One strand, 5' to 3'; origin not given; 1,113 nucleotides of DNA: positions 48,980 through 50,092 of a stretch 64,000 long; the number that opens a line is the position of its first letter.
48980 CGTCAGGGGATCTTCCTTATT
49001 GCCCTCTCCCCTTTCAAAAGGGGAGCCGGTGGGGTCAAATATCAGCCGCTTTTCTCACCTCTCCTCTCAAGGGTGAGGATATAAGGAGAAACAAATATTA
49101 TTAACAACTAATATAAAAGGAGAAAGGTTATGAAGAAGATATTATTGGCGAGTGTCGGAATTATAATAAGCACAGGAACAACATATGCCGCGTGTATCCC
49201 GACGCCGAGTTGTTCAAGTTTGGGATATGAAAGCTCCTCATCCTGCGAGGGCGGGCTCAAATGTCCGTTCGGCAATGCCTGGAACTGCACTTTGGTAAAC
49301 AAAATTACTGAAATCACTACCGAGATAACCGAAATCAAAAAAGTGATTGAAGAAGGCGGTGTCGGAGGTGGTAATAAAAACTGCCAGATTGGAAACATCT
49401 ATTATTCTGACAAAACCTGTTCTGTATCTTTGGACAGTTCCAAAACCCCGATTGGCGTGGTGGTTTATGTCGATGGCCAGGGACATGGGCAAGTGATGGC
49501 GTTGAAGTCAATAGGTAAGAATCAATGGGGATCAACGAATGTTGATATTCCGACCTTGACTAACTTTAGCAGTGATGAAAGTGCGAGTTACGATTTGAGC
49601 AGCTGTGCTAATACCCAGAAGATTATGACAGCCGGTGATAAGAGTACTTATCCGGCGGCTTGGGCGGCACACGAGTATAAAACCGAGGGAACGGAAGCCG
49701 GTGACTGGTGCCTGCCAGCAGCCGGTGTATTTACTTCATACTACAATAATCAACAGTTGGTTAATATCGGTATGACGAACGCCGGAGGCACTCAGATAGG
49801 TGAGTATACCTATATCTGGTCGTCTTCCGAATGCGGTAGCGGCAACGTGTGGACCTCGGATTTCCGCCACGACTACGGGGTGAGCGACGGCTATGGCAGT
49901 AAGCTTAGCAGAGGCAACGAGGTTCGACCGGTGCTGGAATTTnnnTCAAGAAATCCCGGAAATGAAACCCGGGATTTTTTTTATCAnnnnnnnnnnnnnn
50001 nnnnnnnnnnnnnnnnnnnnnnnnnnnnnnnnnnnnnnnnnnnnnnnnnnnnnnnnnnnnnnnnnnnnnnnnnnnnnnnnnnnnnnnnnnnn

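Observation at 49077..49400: Recent duplication with divergence after ~80 codons between family copies B (49130) and C (63449)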

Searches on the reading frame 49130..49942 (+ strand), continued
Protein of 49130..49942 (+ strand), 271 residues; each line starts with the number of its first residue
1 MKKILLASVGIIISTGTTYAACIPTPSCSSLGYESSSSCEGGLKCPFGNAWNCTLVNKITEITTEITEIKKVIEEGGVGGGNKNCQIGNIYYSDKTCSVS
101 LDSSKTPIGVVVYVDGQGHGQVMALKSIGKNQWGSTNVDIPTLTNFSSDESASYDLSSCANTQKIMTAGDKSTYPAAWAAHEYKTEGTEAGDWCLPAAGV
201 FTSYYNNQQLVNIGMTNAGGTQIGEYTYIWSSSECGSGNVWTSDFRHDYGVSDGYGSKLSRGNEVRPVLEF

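Call 47: find_encoding_contigs(protein=P0002, flank=10000, max_places=4)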
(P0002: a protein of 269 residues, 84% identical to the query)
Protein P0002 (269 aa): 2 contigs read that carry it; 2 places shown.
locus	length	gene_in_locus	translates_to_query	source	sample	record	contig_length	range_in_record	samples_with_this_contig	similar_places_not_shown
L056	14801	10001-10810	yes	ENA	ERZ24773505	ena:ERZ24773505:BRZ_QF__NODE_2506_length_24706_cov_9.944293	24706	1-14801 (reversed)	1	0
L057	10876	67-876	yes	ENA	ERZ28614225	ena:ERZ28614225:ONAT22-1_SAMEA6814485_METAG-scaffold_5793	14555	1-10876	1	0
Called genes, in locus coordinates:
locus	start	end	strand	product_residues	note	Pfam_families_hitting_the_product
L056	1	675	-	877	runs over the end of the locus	PF01411:tRNA-synt_2c, PF07973:tRNA_SAD, PF02272:DHHA1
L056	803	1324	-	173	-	PF03073:TspO_MBR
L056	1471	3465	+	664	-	PF12706:Lactamase_B_2 (faint)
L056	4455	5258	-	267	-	PF01182:Glucosamine_iso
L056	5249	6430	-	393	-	PF01979:Amidohydro_1, PF07969:Amidohydro_3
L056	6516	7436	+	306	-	PF00561:Abhydrolase_1, PF12146:Hydrolase_4, PF12697:Abhydrolase_6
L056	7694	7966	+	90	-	PF00216:Bac_DNA_binding, PF18291:HU-HIG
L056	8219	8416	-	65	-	-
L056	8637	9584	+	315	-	-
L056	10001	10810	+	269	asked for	-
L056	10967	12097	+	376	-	PF01702:TGT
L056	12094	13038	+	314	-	PF03641:Lysine_decarbox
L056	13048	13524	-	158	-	-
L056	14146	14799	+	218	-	?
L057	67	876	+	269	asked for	-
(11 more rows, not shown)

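Call 48: find_encoding_contigs(protein=P0004, flank=10000, max_places=4)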
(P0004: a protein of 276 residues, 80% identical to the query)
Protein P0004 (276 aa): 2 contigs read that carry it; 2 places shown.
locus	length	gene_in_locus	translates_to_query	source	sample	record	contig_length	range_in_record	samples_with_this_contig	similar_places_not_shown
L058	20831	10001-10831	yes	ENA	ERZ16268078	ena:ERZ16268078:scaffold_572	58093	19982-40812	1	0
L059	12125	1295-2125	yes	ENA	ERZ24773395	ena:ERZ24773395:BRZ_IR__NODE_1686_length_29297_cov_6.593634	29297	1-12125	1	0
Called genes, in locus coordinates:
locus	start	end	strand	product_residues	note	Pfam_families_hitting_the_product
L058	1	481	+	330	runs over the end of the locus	PF01565:FAD_binding_4, PF02873:MurB_C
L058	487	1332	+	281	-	PF08478:POTRA_1, PF03799:FtsQ_DivIB_C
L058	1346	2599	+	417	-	PF11104:PilM_2 (faint), PF14450:FtsA (weak), PF02491:SHS2_FTSA, PF06723:MreB_Mbl, PF14450:FtsA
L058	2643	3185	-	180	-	-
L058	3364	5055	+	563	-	PF00091:Tubulin, PF12327:FtsZ_C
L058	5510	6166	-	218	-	-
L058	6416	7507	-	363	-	PF01546:Peptidase_M20, PF07687:M20_dimer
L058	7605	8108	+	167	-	PF06347:SH3_4, PF08239:SH3_3 (faint)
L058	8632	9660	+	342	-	-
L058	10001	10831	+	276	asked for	-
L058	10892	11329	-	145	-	PF00583:Acetyltransf_1, PF13673:Acetyltransf_10, PF13508:Acetyltransf_7, PF13527:Acetyltransf_9 (weak)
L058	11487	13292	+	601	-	PF00009:GTP_EFTU, PF03144:GTP_EFTU_D2, PF00679:EFG_C, PF06421:LepA_C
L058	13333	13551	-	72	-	PF00313:CSD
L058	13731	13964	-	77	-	PF06620:DUF1150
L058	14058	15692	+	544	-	PF00672:HAMP (weak), PF00512:HisKA (weak), PF02518:HATPase_c, PF13589:HATPase_c_3 (weak)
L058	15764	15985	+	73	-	PF01176:eIF-1a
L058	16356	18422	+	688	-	PF13589:HATPase_c_3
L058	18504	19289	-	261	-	-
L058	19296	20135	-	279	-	PF02498:Bro-N (weak)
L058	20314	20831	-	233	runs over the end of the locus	-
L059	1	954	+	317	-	?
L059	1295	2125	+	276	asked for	-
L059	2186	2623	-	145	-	PF00583:Acetyltransf_1, PF13673:Acetyltransf_10, PF13508:Acetyltransf_7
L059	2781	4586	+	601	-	PF00009:GTP_EFTU, PF03144:GTP_EFTU_D2, PF00679:EFG_C, PF06421:LepA_C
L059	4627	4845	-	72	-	PF00313:CSD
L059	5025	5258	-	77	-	PF06620:DUF1150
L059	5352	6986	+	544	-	PF00672:HAMP (weak), PF00512:HisKA (weak), PF02518:HATPase_c, PF13589:HATPase_c_3 (weak)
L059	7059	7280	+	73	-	PF01176:eIF-1a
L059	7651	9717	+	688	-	PF13589:HATPase_c_3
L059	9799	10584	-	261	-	-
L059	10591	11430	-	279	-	PF02498:Bro-N (weak)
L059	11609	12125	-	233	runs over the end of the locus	-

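Call 60: list_cluster_members(proteins=[window:49130-49942:+, P0001, P0110])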
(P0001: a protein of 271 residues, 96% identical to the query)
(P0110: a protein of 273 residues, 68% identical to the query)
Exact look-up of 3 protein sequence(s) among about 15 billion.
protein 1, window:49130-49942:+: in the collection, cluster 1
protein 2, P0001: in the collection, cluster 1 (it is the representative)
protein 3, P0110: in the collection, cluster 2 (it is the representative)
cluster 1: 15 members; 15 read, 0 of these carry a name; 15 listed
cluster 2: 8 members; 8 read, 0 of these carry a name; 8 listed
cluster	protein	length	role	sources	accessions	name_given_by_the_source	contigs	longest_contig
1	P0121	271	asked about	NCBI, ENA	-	-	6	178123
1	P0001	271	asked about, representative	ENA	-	-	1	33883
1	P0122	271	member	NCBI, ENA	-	-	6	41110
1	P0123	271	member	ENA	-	-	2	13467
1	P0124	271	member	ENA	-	-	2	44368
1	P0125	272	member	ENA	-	-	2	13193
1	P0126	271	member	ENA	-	-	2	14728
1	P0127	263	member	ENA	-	-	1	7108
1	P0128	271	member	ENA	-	-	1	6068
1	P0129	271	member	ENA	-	-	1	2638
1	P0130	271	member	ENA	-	-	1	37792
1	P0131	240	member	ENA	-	-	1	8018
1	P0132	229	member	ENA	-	-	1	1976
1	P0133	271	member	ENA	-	-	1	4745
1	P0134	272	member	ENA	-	-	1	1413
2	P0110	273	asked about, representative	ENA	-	-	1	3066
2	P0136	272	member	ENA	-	-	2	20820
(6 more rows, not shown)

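Call 64: find_encoding_contigs(protein=P0136, flank=3000, max_places=6)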
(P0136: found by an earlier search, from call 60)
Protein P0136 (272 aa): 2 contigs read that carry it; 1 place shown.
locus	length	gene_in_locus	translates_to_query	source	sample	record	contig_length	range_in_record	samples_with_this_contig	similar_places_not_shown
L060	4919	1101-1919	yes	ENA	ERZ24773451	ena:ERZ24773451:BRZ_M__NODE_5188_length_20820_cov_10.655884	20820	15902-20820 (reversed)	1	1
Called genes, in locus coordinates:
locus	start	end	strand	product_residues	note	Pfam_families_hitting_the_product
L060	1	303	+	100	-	?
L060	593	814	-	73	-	-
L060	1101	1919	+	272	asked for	-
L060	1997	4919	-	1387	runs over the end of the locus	PF04997:RNA_pol_Rpb1_1, PF00623:RNA_pol_Rpb1_2, PF04983:RNA_pol_Rpb1_3, PF05000:RNA_pol_Rpb1_4, PF04998:RNA_pol_Rpb1_5, PF01333:Apocytochr_F_C (faint), PF25984:BSH_YknX (faint), PF21668:RPOC_hybrid (faint)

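Call 65: find_encoding_contigs(protein=P0126, flank=3000, max_places=6)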
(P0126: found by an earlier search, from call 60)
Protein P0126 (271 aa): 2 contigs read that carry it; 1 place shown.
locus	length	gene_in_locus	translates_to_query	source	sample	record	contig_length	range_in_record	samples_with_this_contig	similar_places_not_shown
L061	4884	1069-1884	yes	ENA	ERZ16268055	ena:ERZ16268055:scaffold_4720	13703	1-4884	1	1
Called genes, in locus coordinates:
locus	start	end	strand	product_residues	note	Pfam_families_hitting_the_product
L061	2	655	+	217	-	?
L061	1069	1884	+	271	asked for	-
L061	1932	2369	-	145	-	PF00583:Acetyltransf_1, PF13673:Acetyltransf_10, PF13508:Acetyltransf_7, PF13527:Acetyltransf_9 (weak)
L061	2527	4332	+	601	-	PF00009:GTP_EFTU, PF03144:GTP_EFTU_D2, PF00679:EFG_C, PF06421:LepA_C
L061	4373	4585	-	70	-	PF00313:CSD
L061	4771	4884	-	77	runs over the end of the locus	PF06620:DUF1150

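Call 70: find_encoding_contigs(protein=P0121, flank=1500, max_places=8)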
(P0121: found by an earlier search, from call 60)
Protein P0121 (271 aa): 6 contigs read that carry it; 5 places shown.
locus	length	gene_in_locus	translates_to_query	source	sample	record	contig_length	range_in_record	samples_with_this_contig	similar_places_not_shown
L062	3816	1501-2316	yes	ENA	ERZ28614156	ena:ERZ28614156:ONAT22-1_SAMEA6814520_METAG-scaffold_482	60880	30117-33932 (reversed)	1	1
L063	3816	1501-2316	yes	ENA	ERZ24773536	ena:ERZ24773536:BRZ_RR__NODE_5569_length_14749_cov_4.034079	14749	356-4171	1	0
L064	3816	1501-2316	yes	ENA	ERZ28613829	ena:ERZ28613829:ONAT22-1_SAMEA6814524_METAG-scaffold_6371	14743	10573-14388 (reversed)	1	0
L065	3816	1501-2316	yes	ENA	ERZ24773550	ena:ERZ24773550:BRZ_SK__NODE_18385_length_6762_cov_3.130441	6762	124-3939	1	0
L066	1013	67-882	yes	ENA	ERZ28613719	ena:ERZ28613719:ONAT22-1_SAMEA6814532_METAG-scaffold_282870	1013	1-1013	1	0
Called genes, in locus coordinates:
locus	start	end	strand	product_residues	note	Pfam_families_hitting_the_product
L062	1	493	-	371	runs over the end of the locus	PF01546:Peptidase_M20, PF07687:M20_dimer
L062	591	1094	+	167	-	PF06347:SH3_4, PF08239:SH3_3 (faint)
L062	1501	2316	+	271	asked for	-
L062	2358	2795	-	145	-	PF00583:Acetyltransf_1, PF13673:Acetyltransf_10, PF13508:Acetyltransf_7, PF13527:Acetyltransf_9 (weak)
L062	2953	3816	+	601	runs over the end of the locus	PF00009:GTP_EFTU, PF03144:GTP_EFTU_D2, PF00679:EFG_C, PF06421:LepA_C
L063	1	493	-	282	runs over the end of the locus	?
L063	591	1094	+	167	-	PF06347:SH3_4, PF08239:SH3_3 (faint)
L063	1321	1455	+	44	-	-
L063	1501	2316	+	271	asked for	-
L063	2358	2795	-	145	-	PF00583:Acetyltransf_1, PF13673:Acetyltransf_10, PF13508:Acetyltransf_7, PF13527:Acetyltransf_9 (weak)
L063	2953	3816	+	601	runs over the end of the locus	PF00009:GTP_EFTU, PF03144:GTP_EFTU_D2, PF00679:EFG_C, PF06421:LepA_C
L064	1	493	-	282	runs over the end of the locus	?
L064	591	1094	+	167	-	PF06347:SH3_4, PF08239:SH3_3 (faint)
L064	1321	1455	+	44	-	-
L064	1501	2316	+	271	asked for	-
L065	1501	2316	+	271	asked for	-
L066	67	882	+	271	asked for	-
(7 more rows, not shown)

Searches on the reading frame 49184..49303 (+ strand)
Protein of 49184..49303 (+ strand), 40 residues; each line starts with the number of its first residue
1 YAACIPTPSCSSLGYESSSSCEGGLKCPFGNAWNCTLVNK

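Call 67: search_protein_representatives(protein=window:49184-49303:+)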
Query: 40 residues. Proteins with E-value up to 0.001 (for the whole library): 112; up to 1e-10: 43; up to 1e-30: 0. The best 112 are listed.
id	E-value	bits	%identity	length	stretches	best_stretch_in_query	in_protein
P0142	5.4e-19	81.9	98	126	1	1-40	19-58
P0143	5.2e-18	78.9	92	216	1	1-40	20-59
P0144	6.3e-18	78.6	90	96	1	1-39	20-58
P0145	7.2e-18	78.4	90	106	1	1-40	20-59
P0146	9.5e-18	78.1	95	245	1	1-40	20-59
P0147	2.1e-15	70.9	82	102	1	2-40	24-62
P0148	3.9e-15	70.0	90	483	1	2-40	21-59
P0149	7.5e-15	69.1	82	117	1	2-40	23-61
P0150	1.5e-14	68.2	82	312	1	2-40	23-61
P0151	1.9e-14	67.9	82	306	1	2-40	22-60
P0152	7.1e-14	66.1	84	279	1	2-38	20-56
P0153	1.4e-13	65.3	82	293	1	2-39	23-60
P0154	2.0e-13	64.8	86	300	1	2-37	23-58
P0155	2.3e-13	64.6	82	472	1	2-40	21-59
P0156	6.8e-13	63.1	83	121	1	2-37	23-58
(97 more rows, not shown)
